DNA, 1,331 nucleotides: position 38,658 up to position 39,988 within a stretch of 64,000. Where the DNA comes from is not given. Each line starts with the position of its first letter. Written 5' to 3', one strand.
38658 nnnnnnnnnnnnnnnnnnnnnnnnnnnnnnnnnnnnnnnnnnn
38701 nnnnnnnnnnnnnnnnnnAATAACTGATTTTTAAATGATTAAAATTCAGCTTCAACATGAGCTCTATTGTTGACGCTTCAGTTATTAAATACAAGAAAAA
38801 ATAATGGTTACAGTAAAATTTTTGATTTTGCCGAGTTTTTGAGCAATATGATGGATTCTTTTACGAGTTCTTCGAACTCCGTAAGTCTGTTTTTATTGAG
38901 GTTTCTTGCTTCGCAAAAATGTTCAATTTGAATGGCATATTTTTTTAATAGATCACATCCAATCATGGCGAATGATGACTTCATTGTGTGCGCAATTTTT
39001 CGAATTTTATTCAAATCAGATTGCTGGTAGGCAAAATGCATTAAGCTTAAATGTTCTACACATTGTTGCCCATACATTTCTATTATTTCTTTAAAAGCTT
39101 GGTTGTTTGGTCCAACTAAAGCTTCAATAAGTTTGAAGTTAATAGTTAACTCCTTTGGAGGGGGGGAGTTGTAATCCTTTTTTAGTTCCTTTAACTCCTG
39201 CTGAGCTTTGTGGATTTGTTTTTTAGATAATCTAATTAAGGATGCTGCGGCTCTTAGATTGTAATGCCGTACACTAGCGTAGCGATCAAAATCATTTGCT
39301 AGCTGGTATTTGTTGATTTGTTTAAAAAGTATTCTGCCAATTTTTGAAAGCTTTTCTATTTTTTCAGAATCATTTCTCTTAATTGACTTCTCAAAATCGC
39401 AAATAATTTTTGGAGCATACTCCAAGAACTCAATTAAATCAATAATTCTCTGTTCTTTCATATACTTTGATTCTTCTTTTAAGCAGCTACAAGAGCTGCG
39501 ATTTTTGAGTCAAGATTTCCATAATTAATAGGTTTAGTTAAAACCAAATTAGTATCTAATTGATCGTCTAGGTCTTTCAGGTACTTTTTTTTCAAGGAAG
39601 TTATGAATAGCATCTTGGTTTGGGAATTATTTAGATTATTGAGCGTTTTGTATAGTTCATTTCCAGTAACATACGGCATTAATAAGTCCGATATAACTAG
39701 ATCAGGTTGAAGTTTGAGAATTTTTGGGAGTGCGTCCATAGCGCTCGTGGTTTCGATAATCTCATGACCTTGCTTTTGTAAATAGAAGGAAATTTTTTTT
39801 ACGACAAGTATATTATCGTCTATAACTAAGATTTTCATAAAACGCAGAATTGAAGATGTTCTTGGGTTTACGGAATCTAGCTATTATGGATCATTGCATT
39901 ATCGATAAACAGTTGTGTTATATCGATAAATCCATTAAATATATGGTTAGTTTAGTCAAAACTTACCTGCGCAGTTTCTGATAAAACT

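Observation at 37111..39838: CheY-like receiver, Hpt protein and orphan GldM/PorM-like gene in one apparent operon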

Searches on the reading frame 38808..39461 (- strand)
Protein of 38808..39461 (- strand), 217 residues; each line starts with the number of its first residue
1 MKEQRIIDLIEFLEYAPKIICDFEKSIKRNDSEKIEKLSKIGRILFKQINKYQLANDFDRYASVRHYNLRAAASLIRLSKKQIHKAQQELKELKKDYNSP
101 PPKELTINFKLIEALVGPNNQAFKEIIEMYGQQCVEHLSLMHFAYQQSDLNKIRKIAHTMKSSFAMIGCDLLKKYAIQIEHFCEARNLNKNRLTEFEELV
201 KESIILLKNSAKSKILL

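Call 3: search_protein_families(library=pfam, proteins=[window:38808-39461:-], max_evalue=0.01)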
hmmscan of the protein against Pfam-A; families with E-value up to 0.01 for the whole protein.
window:38808-39461:- (217 aa): 1 family
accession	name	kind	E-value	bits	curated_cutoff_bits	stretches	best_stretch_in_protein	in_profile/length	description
PF01627.28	Hpt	-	1.2e-11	45.2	24.6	1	125-193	1-67/84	Hpt domain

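Call 4: search_protein_families(library=ncbifam, proteins=[window:38808-39461:-], max_evalue=0.01)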
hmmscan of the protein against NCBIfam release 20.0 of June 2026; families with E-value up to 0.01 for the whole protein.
window:38808-39461:- (217 aa): 3 families
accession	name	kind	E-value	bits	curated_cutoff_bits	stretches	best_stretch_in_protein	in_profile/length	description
NF041948.1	Phrelay_LuxU_Vib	equivalog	0.00015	22.1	140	1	146-191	44-89/110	quorum-sensing phosphorelay protein LuxU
TIGR02956.1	TMAO_torS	equivalog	0.00018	19.8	676.5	1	121-204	878-961/967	TMAO reductase system sensor histidine kinase/response regulator TorS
NF011874.0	PRK15347.1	equivalog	0.0052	14.8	852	1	144-202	856-913/921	two component system sensor kinase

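Call 32: find_homologous_proteins(query=window:38808-39461:-, max_evalue=0.001)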
Query window:38808-39461:- (217 aa): 4 proteins with E <= 0.001 among 647 candidates.
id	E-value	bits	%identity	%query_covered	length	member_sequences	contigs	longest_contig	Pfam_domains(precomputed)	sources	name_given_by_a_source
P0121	4.0e-129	446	96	100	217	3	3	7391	PF01627.29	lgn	-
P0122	4.4e-114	397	88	100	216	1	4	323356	PF01627.29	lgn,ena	-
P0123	1.3e-69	252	58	99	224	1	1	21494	PF01627.29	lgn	-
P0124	9.5e-43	164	44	100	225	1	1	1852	PF01627.29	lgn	-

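Call 33: find_encoding_contigs(protein=P0122, flank=10000, max_places=2)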
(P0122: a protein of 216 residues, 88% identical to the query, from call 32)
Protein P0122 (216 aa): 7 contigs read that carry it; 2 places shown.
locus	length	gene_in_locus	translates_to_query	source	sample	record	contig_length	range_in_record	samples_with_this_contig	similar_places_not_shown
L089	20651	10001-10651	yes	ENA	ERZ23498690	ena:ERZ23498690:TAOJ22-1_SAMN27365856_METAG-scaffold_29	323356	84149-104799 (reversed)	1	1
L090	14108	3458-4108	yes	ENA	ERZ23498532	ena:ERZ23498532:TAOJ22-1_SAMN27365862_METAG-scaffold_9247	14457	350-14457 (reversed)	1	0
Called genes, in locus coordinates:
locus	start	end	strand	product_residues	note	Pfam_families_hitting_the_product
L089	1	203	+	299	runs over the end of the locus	-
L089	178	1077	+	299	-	-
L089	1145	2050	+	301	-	PF02016:Peptidase_S66, PF17676:Peptidase_S66C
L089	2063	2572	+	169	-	-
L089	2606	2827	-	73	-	PF11387:DUF2795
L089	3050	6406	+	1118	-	PF17757:UvrB_inter, PF02559:CarD_TRCF_RID, PF00270:DEAD, PF04851:ResIII (weak), PF00271:Helicase_C, PF03461:TRCF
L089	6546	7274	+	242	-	PF01381:HTH_3, PF12844:HTH_19, PF13443:HTH_26 (weak), PF13560:HTH_31 (weak), PF00717:Peptidase_S24 (weak)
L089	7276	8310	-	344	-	PF01553:Acyltransferase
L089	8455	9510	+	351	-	PF00970:FAD_binding_6, PF08030:NAD_binding_6 (weak), PF00175:NAD_binding_1, PF00111:Fer2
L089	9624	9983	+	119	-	PF00072:Response_reg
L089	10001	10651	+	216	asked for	PF01627:Hpt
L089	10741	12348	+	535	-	PF12081:GldM_1st, PF21601:GldM_2nd, PF21602:GldM_3rd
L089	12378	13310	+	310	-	PF01596:Methyltransf_3, PF13578:Methyltransf_24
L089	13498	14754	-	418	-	PF00438:S-AdoMet_synt_N, PF02772:S-AdoMet_synt_M, PF02773:S-AdoMet_synt_C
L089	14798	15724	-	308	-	PF00005:ABC_tran, PF13304:AAA_21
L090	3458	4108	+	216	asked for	PF01627:Hpt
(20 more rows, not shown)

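Call 34: find_encoding_contigs(protein=P0124, flank=10000, max_places=2)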
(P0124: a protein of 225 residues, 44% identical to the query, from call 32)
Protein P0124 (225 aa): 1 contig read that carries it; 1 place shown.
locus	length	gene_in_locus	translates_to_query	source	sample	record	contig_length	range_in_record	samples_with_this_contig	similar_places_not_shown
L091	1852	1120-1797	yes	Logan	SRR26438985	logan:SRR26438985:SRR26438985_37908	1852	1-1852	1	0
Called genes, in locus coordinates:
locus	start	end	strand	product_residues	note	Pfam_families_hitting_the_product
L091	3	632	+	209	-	?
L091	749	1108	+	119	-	PF00072:Response_reg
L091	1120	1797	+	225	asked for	PF01627:Hpt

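Call 67: predict_structure(alignment_id=A6)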
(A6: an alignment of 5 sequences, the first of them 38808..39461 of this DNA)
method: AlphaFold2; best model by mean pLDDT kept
length: 217 residues; sequences in the alignment: 5
mean_pLDDT: 81.4   pTM: 0.51
mean pLDDT of the five models: 81.4, 81.4, 59.5, 57.2, 56.7
residues with pLDDT >= 90: 49; 70-90: 136; 50-70: 22; < 50: 10
segments of 3 or more residues with pLDDT < 50: 1-7
pLDDT, mean of each block of 10 residues (from residue 1): 48 87 90 89 84 86 71 90 84 58 73 81 84 92 92 90 87 88 80 88 85 58
secondary structure, 60 per line:
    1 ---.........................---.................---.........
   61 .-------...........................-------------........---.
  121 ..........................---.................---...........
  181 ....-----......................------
elements in order: H4-28 H32-48 H52-61 H69-95 H109-116 H120-146 H150-166 H170-184 H190-211

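Call 78: fold_search(model_id=the predicted structure, library=pdb)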
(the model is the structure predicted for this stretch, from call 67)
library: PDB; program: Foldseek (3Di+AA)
matches with E <= 10: 428; with E <= 0.001: 0
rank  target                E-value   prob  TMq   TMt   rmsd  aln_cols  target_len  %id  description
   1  7c1i_A                1.4e-02  1.00  0.45  0.81   2.1       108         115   19  Crystal structure of histidine-containing phosphotransfer protein B (HptB) from Pseudomonas aeruginosa PAO1 (released 2020-11-04)
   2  6fes_B                1.7e-02  0.96  0.26  0.18  17.4       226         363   13  Crystal structure of novel repeat protein BRIC2 fused to DARPin D12 (released 2018-09-05)
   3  3myf_B                1.9e-02  1.00  0.43  0.76   2.9       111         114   14  The Crystal Structure of the HPT domain from the Hpt Sensor Hybrid Histidine Kinase from Shewanella to 1.80A (released 2010-05-26)
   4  6ff6                  4.3e-02  0.92  0.29  0.29  11.1       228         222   16  Crystal structure of novel repeat protein BRIC1 (released 2018-09-05)
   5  8pbw_B                5.2e-02  1.00  0.33  0.53   7.8       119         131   13  Histidine-containing phosphotransfer protein from Chaetomium thermophilum (released 2024-07-03)
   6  9h6e_C                5.5e-02  1.00  0.37  0.50   6.3       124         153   17  Complex of Histidine-containing phosphotransfer 1 (AHP1) and Response regulator 1 (ARR1) from A. thaliana (released 2025-03-26)
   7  8rqj_A                5.5e-02  1.00  0.34  0.54   7.6       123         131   15  Histidine-containing phosphotransfer protein from Chaetomium termophilum mutant R158A (released 2024-07-03)
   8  4euk_B                6.0e-02  1.00  0.39  0.53   3.1       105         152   21  Crystal structure (released 2013-02-20)
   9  3myf_D                6.6e-02  1.00  0.41  0.72   3.1       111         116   14  The Crystal Structure of the HPT domain from the Hpt Sensor Hybrid Histidine Kinase from Shewanella to 1.80A (released 2010-05-26)
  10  3us6                  7.3e-02  1.00  0.41  0.57   3.7       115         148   24  Crystal Structure of Histidine-containing Phosphotransfer Protein MtHPt1 from Medicago truncatula (released 2012-01-18)
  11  8pbw_A                8.0e-02  1.00  0.42  0.66   4.5       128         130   16  Histidine-containing phosphotransfer protein from Chaetomium thermophilum (released 2024-07-03)
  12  8rqj_B                8.0e-02  1.00  0.37  0.59   4.3       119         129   16  Histidine-containing phosphotransfer protein from Chaetomium termophilum mutant R158A (released 2024-07-03)
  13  9h6e_A                9.3e-02  1.00  0.40  0.54   2.9       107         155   22  Complex of Histidine-containing phosphotransfer 1 (AHP1) and Response regulator 1 (ARR1) from A. thaliana (released 2025-03-26)
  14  1wn0_A                9.3e-02  1.00  0.40  0.62   3.0       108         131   18  Crystal Structure of Histidine-containing Phosphotransfer Protein, ZmHP2, from maize (released 2005-01-25)
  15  4g78                  9.8e-02  1.00  0.40  0.56   3.1       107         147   26  Subatomic Resolution Crystal Structure of Histidine-containing Phosphotransfer Protein MtHPt2 from Medicago truncatula (released 2013-07-24)
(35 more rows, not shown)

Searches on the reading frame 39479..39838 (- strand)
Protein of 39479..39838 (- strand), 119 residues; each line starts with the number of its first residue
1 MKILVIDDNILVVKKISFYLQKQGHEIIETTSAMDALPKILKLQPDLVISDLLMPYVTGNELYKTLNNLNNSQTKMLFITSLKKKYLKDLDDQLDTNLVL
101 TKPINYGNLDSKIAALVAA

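Call 3: search_protein_families(library=pfam, proteins=[window:39479-39838:-], max_evalue=0.01)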
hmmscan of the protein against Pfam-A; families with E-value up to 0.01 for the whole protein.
window:39479-39838:- (119 aa): 1 family
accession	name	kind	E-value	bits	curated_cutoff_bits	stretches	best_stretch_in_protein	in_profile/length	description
PF00072.30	Response_reg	-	6e-16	59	30.2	1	3-113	1-110/111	Response regulator receiver domain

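Call 4: search_protein_families(library=ncbifam, proteins=[window:39479-39838:-], max_evalue=0.01)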
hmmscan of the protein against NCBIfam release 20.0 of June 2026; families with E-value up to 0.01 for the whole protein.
window:39479-39838:- (119 aa): 82 families (the best 25 are shown)
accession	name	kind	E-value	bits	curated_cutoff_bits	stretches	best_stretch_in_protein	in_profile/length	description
NF046022.1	RespRegCpdRBruc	equivalog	7.2e-12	45.3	180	1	2-119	3-119/120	cell cycle two-component system response regulator CpdR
NF008677.0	PRK11697.1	equivalog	8.5e-12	44.9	246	1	1-115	2-114/238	two-component system response regulator BtsR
NF007969.0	PRK10693.1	equivalog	2.3e-11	43.3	329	1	2-105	9-111/337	two-component system response regulator RssB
NF045505.1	RR_RssB_Pseudo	equivalog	1.4e-10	40.8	700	1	2-78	7-82/394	two-component system response regulator RssB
NF040534.1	resp_reg_YycF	equivalog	3.7e-10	39.5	340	1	2-112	2-110/231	response regulator YycF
NF045717.1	DVU0259_DivK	exception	7.3e-10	39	160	1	2-84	4-87/117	DVU0259 family response regulator domain-containing protein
NF045944.1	ResRegRpaBCyano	equivalog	1e-09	38.2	330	1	4-117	1-112/229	response regulator transcription factor RpaB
TIGR02875.1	spore_0_A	equivalog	4.9e-09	35.8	200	1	2-117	4-122/262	sporulation transcription factor Spo0A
NF006900.1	PRK09390.1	equivalog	6.3e-09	35.7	255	1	2-79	6-82/203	response regulator FixJ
NF052313.1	T9SS_RR_PorX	equivalog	7.1e-09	35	300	1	2-105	2-104/513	T9SS response regulator signal transducer PorX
TIGR02154.1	PhoB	equivalog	7.8e-09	35.2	296.2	1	2-80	4-80/226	phosphate regulon transcriptional regulator PhoB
NF053512.1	nitric_RR_NosR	exception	9.5e-09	34.8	400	1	3-77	1-75/422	response regulator c-di-GMP phosphodiesterase, NosR family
NF053854.1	RespRegPhoBBctds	equivalog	1.9e-08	33.9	270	1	3-83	1-81/225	two-component system response regulator PhoB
NF007135.0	PRK09581.1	equivalog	2.2e-08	33.3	474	1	2-117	4-120/457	PleD family two-component system response regulator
NF008296.0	PRK11083.1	equivalog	4.4e-08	32.8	273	1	2-84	5-85/228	two-component system response regulator CreB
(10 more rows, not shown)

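Call 64: find_homologous_proteins(query=window:39479-39838:-, max_evalue=1e-8)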
Query window:39479-39838:- (119 aa): 18 proteins with E <= 1e-8 among 42 candidates.
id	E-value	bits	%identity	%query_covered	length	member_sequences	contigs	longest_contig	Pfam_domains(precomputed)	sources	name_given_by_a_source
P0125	1.0e-66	240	100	100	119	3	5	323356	PF00072.31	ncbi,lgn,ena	-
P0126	3.6e-49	183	75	100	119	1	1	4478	PF00072.31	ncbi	-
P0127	5.6e-49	183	77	100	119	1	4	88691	PF00072.31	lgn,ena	-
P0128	2.0e-48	181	73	100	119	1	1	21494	PF00072.31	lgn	-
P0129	3.9e-45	170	69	100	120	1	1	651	PF00072.31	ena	-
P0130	7.1e-44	166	69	100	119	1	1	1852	PF00072.31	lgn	-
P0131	7.8e-44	166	68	100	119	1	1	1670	PF00072.31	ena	-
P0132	1.0e-43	166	71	99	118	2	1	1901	PF00072.31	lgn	-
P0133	1.4e-43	165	69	100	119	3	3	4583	PF00072.31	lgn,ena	-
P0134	1.8e-43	165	69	100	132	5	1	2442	PF00072.31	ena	-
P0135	3.5e-43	164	68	100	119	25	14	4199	PF00072.31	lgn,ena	-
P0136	8.1e-43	163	66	100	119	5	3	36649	PF00072.31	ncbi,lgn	-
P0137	1.5e-42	162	68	98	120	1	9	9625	PF00072.31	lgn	-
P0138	1.9e-41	158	69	99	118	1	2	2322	PF00072.31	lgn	-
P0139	7.6e-39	150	64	99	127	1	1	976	PF00072.31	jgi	jgi:DNA-binding response OmpR family regulator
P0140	4.3e-38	148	61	98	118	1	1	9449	PF00072.31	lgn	-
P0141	5.3e-34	135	58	98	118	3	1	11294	PF00072.31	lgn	-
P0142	1.5e-27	114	69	71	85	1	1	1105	PF00072.31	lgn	-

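Call 65: find_encoding_contigs(protein=P0141, flank=6000, max_places=1)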
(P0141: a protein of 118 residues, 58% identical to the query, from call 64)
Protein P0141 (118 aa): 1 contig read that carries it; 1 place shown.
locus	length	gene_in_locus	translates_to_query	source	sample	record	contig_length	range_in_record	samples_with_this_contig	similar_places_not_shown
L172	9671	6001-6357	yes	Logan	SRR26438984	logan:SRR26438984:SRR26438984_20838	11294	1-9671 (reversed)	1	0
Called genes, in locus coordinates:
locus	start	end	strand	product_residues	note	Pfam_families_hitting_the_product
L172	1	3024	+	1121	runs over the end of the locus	PF17757:UvrB_inter, PF02559:CarD_TRCF_RID, PF00270:DEAD, PF00271:Helicase_C, PF19833:RecG_dom3_C (faint), PF03461:TRCF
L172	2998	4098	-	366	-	PF01553:Acyltransferase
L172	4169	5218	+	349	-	PF00970:FAD_binding_6, PF00175:NAD_binding_1, PF08030:NAD_binding_6, PF00111:Fer2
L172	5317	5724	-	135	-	PF00072:Response_reg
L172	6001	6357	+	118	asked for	PF00072:Response_reg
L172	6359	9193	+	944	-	PF13188:PAS_8 (faint), PF13426:PAS_9 (faint), PF00512:HisKA, PF02518:HATPase_c, PF00072:Response_reg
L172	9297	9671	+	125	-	?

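Call 66: find_encoding_contigs(protein=P0140, flank=6000, max_places=1)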
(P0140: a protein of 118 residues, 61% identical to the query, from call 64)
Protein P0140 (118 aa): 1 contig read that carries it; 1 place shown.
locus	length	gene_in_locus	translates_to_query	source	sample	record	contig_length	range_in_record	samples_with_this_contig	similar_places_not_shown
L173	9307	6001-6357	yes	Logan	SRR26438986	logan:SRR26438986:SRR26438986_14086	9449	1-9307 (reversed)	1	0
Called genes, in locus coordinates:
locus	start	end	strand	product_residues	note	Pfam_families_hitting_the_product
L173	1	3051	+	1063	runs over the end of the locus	?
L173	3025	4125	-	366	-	PF01553:Acyltransferase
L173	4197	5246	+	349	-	PF00970:FAD_binding_6, PF08030:NAD_binding_6 (faint), PF00175:NAD_binding_1, PF00111:Fer2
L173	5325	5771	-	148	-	PF00072:Response_reg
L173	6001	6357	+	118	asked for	PF00072:Response_reg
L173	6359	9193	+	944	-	PF13188:PAS_8 (faint), PF13426:PAS_9 (faint), PF00512:HisKA, PF02518:HATPase_c, PF00072:Response_reg, PF01627:Hpt (weak)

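Call 70: search_protein_families(library=pfam, proteins=[L173:6359-9193:+, L172:6359-9193:+, L173:5325-5771:-, L173:6001-6357:+], max_evalue=0.01)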
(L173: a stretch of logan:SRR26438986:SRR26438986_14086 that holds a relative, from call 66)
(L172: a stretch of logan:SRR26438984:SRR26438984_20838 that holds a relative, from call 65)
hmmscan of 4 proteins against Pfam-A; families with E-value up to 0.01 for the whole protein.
L173:6359-9193:+ (944 aa): 11 families
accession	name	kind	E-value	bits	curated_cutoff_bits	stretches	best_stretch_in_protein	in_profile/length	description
PF00072.30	Response_reg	-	1.5e-28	99.6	30.2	1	588-696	1-109/111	Response regulator receiver domain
PF02518.31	HATPase_c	-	4.9e-27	95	26.4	1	448-562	1-109/111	Histidine kinase-, DNA gyrase B-, and HSP90-like ATPase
PF00512.31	HisKA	-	8.2e-21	74.3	26.9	1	337-401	2-66/66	His Kinase A (phospho-acceptor) domain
PF13426.13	PAS_9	-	2.4e-10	41.1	27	2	215-315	2-103/103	PAS domain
PF01627.28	Hpt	-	6.7e-08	33.1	24.6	1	848-911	1-64/84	Hpt domain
PF13188.13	PAS_8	-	6.1e-07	29.6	21.8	0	92-129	5-44/65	PAS domain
PF23198.2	PDE8A_N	-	6.5e-05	23.3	29.6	0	606-684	31-115/147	PDE8A-like, N-terminal domain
PF13589.12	HATPase_c_3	-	0.00012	22.5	25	1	456-570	6-111/137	Histidine kinase-, DNA gyrase B-, and HSP90-like ATPase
PF08448.16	PAS_4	-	0.00036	21.2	23.1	0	94-195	1-107/110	PAS fold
PF00989.32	PAS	-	0.0023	18.4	22.6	0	208-290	5-90/113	PAS fold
PF12860.13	PAS_7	-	0.0031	18.1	27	0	94-128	1-35/115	PAS fold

L172:6359-9193:+ (944 aa): 11 families
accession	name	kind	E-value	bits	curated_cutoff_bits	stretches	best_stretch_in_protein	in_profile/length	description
PF02518.31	HATPase_c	-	2.8e-28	99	26.4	1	447-562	1-110/111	Histidine kinase-, DNA gyrase B-, and HSP90-like ATPase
PF00072.30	Response_reg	-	5.9e-28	97.7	30.2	1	587-695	1-109/111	Response regulator receiver domain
PF00512.31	HisKA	-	5.1e-20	71.7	26.9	1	336-400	2-66/66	His Kinase A (phospho-acceptor) domain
PF13426.13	PAS_9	-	2.5e-10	41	27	2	215-314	2-103/103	PAS domain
PF13188.13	PAS_8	-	3.4e-09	36.7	21.8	1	93-129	6-44/65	PAS domain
PF01627.28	Hpt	-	3.6e-05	24.4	24.6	1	848-907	1-60/84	Hpt domain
PF08448.16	PAS_4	-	5.8e-05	23.7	23.1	0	94-160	1-68/110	PAS fold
PF13589.12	HATPase_c_3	-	8.2e-05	23.1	25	1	452-530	3-80/137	Histidine kinase-, DNA gyrase B-, and HSP90-like ATPase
PF00989.32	PAS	-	0.0003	21.2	22.6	0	93-122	6-35/113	PAS fold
PF12860.13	PAS_7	-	0.0033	18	27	0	94-123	1-30/115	PAS fold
PF23198.2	PDE8A_N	-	0.0056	17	29.6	0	605-681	31-113/147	PDE8A-like, N-terminal domain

L173:5325-5771:- (148 aa): 1 family
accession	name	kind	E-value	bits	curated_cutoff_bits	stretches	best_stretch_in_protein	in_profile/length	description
PF00072.30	Response_reg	-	7.1e-13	49.1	30.2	1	14-128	1-102/111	Response regulator receiver domain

L173:6001-6357:+ (118 aa): 1 family
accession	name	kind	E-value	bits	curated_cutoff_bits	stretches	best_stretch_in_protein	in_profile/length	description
PF00072.30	Response_reg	-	1e-17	64.8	30.2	1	3-113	1-110/111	Response regulator receiver domain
